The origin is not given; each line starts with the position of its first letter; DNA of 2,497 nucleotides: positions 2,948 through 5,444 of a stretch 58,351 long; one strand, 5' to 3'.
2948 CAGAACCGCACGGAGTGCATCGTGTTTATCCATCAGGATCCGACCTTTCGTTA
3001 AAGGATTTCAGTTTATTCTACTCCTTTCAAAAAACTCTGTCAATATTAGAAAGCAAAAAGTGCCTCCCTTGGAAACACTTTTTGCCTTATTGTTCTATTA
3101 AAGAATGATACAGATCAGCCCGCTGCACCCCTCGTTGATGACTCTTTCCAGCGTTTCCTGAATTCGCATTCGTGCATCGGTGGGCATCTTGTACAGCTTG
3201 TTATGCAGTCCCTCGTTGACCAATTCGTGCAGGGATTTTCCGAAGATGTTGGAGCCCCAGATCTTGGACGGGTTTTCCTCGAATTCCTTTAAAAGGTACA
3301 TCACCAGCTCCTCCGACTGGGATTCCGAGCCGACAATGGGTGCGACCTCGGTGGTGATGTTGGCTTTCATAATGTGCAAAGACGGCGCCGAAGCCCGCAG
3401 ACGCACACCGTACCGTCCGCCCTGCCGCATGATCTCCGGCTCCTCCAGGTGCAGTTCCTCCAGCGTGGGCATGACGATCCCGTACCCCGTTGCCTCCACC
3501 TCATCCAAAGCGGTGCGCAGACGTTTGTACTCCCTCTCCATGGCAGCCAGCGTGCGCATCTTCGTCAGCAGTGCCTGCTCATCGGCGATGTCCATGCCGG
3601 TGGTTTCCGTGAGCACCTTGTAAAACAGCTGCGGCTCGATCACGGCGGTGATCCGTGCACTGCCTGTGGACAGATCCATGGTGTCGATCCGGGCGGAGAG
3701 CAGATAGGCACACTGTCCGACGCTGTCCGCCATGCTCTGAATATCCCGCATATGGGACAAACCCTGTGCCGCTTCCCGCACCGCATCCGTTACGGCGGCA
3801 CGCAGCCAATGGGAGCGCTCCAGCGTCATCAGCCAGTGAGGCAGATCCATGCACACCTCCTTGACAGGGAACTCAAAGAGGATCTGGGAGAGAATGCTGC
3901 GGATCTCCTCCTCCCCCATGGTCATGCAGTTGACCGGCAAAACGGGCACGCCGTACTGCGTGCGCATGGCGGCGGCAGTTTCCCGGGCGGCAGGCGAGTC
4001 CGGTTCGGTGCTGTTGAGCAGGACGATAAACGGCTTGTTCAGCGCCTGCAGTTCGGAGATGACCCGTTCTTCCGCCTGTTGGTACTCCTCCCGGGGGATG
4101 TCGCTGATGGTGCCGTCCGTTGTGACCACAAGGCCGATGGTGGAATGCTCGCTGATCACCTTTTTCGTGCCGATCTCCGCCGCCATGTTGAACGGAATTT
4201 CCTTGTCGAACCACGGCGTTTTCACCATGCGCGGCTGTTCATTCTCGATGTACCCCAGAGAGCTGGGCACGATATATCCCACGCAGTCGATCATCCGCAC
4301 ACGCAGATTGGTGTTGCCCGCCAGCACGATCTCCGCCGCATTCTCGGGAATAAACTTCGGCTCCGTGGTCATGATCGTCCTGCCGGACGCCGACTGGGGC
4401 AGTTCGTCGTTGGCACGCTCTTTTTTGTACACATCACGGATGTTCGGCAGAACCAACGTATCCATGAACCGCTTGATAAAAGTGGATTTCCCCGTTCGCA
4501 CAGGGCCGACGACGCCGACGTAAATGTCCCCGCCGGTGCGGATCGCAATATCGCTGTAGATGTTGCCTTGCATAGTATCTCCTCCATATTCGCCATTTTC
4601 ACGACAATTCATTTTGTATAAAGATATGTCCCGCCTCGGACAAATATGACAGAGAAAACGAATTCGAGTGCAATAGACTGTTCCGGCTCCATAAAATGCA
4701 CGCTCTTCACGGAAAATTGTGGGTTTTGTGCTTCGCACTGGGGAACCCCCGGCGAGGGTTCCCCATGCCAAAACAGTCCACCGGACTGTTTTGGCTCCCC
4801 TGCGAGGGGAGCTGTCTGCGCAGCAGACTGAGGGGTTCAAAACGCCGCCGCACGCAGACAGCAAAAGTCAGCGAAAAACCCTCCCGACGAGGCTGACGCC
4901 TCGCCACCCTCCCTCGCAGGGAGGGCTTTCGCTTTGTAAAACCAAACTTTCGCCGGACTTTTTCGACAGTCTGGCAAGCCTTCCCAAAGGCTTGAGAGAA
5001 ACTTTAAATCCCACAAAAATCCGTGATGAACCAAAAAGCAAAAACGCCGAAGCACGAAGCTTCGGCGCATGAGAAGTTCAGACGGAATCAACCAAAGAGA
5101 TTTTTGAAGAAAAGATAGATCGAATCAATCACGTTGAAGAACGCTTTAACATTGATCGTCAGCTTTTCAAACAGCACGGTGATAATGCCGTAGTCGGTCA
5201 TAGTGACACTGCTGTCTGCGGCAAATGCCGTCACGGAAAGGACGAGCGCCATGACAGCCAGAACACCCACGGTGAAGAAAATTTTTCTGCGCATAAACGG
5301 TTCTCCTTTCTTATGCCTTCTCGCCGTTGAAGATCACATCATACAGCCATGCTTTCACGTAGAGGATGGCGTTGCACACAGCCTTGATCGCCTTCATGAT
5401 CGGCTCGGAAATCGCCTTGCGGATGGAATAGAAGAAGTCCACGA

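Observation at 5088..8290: Five-gene tandem array of secreted proteins with near-identical signal peptides and C-terminal amphipathic helical tails, embedded between sporulation genes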

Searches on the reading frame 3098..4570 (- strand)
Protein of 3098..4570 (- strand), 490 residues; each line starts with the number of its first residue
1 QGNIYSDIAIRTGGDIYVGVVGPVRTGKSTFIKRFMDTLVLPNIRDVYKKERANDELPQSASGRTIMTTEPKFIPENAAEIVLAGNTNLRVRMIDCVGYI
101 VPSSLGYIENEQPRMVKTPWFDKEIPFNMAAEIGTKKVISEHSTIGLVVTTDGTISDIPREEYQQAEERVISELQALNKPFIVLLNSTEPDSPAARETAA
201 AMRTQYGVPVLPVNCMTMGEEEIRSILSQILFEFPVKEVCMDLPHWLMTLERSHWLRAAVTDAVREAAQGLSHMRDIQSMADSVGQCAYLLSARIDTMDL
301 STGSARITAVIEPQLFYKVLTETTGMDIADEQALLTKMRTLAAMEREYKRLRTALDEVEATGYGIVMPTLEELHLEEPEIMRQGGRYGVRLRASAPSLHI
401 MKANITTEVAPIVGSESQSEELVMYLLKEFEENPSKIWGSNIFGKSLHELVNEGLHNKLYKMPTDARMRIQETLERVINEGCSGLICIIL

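Call 3: search_protein_families(library=pfam, proteins=[window:3098-4570:-], max_evalue=1)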
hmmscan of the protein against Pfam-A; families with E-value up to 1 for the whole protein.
window:3098-4570:- (490 aa): 7 families
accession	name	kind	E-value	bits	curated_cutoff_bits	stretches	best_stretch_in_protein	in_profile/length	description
PF09547.16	SpoIVA_ATPase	-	1.6e-117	391.5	26.6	1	3-235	5-237/237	Stage IV sporulation protein A, ATPase domain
PF20438.3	SpoIVA_middle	-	2.6e-67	226.8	25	1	236-414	1-179/179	Stage IV sporulation protein A, middle domain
PF20439.3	SpoIVA_C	-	5.3e-36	123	25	1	415-490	1-76/76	Sporulation stage IV protein A, C-terminal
PF13401.12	AAA_22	-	0.008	16.9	27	1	20-40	10-30/130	AAA domain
PF01926.29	MMR_HSR1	-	0.021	15.4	21.9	1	18-186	2-112/113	50S ribosome-binding GTPase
PF00009.33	GTP_EFTU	-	0.093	12.7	26.5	1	18-99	6-79/188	Elongation factor Tu GTP binding domain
PF14980.11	TIP39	-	0.82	10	27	0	328-347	17-36/51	TIP39 peptide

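Call 4: search_protein_families(library=ncbifam, proteins=[window:3098-4570:-], max_evalue=1)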
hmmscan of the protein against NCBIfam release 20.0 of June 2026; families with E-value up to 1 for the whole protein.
window:3098-4570:- (490 aa): 3 families
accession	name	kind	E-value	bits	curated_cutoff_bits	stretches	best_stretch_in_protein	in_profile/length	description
TIGR02836.1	spore_IV_A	equivalog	5.8e-216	718.2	459.9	1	3-490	5-492/492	stage IV sporulation protein A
NF010170.0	PRK13651.1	equivalog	0.13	11.1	432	1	15-47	33-64/308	cobalt transporter ATP-binding subunit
TIGR00231.1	small_GTP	domain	0.16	11.7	42.5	0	15-38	3-26/164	GTP-binding protein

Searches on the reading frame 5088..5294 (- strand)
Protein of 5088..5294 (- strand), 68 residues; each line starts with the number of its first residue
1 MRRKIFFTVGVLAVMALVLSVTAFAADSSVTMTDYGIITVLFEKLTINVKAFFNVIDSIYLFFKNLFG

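Call 3: search_protein_families(library=pfam, proteins=[window:5088-5294:-], max_evalue=1)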
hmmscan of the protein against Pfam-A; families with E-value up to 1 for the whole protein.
window:5088-5294:- (68 aa): 0 families

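Call 4: search_protein_families(library=ncbifam, proteins=[window:5088-5294:-], max_evalue=1)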
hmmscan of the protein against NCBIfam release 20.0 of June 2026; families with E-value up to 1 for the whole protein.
window:5088-5294:- (68 aa): 4 families
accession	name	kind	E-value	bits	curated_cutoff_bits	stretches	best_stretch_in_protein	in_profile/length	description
NF033490.1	small_SPW0924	hypoth_equivalog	0.084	13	33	1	5-29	5-29/44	SPW_0924 family protein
TIGR02523.1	type_IV_pilV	equivalog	0.13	12.8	52.2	1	7-50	16-59/139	type IV pilus modification protein PilV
NF053819.1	EF0750_LPXTG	subfamily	0.13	12.8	47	1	1-31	1-33/105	EF2685/EF0750 family sortase-dependent surface protein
NF040942.2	hypo_ExtJ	equivalog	0.22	11.9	52.5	1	4-44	3-44/77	selenite/tellurite reduction operon protein ExtJ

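Call 88: search_protein_families(library=phrogs, proteins=[window:5088-5294:-], max_evalue=0.01)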
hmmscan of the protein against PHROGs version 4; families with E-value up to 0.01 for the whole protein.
window:5088-5294:- (68 aa): 0 families

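Call 89: search_protein_families(library=padloc, proteins=[window:5088-5294:-], max_evalue=0.01)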
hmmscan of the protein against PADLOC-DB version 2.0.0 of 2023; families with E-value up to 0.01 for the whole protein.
window:5088-5294:- (68 aa): 0 families
